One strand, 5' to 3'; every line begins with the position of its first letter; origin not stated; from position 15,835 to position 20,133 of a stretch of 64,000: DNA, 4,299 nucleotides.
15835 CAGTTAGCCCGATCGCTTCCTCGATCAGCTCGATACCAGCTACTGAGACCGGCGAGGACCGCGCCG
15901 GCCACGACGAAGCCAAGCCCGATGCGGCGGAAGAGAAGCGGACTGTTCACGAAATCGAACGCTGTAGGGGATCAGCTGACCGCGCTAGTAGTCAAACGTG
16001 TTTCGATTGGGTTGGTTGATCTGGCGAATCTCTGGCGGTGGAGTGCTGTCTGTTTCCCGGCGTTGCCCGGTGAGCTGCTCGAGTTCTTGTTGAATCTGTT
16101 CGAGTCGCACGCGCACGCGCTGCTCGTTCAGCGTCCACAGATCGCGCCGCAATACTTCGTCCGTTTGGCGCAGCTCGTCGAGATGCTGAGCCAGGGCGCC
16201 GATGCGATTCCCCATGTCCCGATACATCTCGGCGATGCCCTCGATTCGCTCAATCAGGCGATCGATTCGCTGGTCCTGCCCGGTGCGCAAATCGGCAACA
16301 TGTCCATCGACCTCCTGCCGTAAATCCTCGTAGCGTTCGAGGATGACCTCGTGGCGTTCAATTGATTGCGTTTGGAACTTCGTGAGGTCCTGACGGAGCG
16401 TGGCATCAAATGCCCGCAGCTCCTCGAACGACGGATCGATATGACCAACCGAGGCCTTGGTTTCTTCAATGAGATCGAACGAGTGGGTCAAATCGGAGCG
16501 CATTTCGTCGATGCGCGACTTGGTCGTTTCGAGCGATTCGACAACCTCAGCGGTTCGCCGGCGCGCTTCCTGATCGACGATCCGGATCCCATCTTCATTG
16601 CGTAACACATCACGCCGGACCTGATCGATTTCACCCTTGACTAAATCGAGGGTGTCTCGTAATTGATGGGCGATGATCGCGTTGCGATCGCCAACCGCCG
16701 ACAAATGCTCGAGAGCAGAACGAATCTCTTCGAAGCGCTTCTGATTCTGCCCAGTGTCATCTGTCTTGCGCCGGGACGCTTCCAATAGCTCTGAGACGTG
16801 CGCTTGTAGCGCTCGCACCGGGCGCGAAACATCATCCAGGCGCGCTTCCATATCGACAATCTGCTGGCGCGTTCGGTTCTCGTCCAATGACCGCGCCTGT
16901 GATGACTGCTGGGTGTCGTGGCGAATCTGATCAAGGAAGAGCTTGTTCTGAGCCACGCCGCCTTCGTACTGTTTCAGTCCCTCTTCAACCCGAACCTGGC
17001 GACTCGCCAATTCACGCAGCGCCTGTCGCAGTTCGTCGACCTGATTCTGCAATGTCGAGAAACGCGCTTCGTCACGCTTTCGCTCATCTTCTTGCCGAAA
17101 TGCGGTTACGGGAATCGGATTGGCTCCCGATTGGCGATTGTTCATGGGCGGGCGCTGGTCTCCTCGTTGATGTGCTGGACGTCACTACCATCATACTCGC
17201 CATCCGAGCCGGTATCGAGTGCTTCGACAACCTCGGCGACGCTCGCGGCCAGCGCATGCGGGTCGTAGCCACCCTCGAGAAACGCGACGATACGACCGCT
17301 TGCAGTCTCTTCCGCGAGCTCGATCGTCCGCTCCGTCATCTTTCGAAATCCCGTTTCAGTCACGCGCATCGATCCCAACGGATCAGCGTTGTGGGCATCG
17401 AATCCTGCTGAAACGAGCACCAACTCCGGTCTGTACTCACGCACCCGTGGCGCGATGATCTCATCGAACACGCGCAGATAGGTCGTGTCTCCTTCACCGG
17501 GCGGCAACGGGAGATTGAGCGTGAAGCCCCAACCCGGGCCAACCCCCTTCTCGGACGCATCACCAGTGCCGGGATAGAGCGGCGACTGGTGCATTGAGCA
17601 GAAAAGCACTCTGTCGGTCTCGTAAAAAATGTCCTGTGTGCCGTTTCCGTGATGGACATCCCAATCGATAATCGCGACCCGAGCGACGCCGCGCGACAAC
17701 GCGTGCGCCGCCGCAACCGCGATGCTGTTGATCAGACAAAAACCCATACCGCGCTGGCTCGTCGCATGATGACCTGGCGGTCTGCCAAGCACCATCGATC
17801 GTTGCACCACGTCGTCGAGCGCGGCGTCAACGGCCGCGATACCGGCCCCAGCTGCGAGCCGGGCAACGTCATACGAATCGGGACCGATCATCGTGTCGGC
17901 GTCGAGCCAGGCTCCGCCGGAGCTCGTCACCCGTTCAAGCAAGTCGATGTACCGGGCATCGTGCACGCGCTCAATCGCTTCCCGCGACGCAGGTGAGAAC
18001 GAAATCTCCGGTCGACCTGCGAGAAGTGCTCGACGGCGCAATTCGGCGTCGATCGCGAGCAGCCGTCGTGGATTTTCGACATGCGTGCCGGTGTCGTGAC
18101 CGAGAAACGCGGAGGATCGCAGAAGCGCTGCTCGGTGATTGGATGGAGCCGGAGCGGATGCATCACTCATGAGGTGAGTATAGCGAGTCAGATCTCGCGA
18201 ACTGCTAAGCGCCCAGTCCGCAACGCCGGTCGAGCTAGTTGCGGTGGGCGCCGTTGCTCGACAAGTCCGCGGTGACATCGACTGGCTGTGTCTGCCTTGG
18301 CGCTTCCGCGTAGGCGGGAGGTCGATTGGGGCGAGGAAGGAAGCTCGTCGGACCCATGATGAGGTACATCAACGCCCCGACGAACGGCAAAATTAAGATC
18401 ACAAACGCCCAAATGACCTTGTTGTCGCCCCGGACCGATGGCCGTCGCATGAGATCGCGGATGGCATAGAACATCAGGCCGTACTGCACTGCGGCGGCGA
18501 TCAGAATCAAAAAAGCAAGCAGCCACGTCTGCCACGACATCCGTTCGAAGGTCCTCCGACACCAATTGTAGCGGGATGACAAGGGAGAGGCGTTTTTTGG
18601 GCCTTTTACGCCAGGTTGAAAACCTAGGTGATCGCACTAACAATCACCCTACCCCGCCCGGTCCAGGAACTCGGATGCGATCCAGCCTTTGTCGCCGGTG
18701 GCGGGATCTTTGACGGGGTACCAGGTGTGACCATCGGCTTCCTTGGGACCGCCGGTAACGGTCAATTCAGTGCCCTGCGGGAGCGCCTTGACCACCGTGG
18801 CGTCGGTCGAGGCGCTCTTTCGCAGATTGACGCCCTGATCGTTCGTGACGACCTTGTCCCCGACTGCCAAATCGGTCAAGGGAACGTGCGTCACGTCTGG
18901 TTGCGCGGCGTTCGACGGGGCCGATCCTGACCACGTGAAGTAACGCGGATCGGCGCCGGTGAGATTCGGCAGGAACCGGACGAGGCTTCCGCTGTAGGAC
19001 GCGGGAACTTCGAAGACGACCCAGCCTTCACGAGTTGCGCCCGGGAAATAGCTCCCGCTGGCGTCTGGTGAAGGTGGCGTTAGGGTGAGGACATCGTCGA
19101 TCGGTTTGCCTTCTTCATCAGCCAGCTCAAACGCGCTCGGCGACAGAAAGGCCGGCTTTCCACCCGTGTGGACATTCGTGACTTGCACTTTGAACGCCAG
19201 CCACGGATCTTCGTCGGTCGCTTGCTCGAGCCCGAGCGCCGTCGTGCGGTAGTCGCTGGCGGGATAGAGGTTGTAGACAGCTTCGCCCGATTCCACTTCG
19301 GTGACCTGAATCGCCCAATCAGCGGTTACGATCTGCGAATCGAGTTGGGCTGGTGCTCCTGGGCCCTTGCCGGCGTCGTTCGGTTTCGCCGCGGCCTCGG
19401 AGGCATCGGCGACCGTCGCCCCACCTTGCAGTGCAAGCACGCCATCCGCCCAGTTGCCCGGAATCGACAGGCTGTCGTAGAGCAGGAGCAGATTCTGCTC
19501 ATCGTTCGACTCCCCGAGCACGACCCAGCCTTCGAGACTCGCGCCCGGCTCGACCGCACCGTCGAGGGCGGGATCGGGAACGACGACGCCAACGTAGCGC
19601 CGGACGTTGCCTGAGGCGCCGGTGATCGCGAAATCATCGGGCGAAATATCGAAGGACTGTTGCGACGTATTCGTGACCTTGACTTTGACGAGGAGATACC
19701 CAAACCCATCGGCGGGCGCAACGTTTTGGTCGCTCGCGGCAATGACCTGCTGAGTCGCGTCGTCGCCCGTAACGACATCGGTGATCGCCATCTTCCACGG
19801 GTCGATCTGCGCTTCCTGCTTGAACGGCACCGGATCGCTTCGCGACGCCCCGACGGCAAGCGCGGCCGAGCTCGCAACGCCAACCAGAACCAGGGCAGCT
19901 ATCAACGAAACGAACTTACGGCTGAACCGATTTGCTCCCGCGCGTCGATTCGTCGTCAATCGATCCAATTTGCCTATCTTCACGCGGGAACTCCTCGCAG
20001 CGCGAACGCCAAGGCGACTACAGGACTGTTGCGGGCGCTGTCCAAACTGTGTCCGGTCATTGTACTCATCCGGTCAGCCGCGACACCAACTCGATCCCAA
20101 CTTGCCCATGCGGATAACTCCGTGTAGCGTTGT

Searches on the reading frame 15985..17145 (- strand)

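Call 48: search_protein_families(library=pfam, proteins=[window:15985-17145:-], max_evalue=0.001)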
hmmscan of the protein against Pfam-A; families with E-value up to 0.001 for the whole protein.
window:15985-17145:- (386 aa): 1 family
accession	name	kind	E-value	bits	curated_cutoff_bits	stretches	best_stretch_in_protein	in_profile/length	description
PF06160.17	EzrA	-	9.9e-09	34.5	39.6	1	179-361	86-267/557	Septation ring formation regulator, EzrA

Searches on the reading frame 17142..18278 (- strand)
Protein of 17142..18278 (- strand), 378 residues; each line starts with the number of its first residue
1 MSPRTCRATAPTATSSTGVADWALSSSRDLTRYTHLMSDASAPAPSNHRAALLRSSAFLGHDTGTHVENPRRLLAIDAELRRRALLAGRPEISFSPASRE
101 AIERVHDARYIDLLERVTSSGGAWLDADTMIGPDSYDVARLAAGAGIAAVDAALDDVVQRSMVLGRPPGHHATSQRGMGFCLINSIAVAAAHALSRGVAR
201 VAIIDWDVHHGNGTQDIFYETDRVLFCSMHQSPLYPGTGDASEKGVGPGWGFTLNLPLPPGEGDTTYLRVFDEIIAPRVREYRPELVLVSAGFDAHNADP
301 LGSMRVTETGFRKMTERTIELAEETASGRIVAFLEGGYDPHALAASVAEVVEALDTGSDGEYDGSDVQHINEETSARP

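Call 48: search_protein_families(library=pfam, proteins=[window:17142-18278:-], max_evalue=0.001)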
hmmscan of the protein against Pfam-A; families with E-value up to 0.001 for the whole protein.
window:17142-18278:- (378 aa): 1 family
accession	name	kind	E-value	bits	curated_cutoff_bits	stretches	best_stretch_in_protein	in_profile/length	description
PF00850.24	Hist_deacetyl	-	9.1e-94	314.6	27.9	1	66-354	1-298/298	Histone deacetylase domain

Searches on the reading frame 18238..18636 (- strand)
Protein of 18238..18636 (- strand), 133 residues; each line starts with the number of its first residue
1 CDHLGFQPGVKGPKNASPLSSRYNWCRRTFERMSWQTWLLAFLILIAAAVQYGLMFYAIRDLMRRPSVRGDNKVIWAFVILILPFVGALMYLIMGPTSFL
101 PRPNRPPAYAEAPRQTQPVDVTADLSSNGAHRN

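Call 62: search_protein_families(library=pfam, proteins=[window:18238-18636:-], max_evalue=0.01)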
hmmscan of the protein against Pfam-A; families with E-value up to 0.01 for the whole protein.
window:18238-18636:- (133 aa): 1 family
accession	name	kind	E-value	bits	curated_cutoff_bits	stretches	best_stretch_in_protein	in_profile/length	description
PF13396.11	PLDc_N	-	2.5e-10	40.6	23.3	1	54-95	2-41/42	Phospholipase_D-nuclease N-terminal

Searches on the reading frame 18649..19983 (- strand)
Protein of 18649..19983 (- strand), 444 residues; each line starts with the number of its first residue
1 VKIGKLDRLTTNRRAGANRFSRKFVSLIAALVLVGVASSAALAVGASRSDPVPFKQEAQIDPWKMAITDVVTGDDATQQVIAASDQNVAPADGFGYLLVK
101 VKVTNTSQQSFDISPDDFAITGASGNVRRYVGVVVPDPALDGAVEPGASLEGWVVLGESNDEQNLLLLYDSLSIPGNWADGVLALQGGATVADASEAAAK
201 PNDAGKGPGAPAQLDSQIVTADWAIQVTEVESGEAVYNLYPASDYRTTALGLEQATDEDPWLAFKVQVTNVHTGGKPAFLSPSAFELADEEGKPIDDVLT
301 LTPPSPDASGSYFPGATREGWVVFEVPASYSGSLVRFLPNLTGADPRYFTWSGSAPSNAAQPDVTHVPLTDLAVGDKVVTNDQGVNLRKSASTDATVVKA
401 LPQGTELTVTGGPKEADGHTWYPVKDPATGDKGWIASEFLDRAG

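Call 48: search_protein_families(library=pfam, proteins=[window:18649-19983:-], max_evalue=0.001)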
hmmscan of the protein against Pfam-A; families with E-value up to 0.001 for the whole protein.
window:18649-19983:- (444 aa): 2 families
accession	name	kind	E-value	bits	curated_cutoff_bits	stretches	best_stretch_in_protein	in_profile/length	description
PF11611.13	DUF4352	-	6.1e-17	62.5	25.9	2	57-171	6-115/122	Domain of unknown function (DUF4352)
PF08239.17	SH3_3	-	2.7e-11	43.9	27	1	384-441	2-54/54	Bacterial SH3 domain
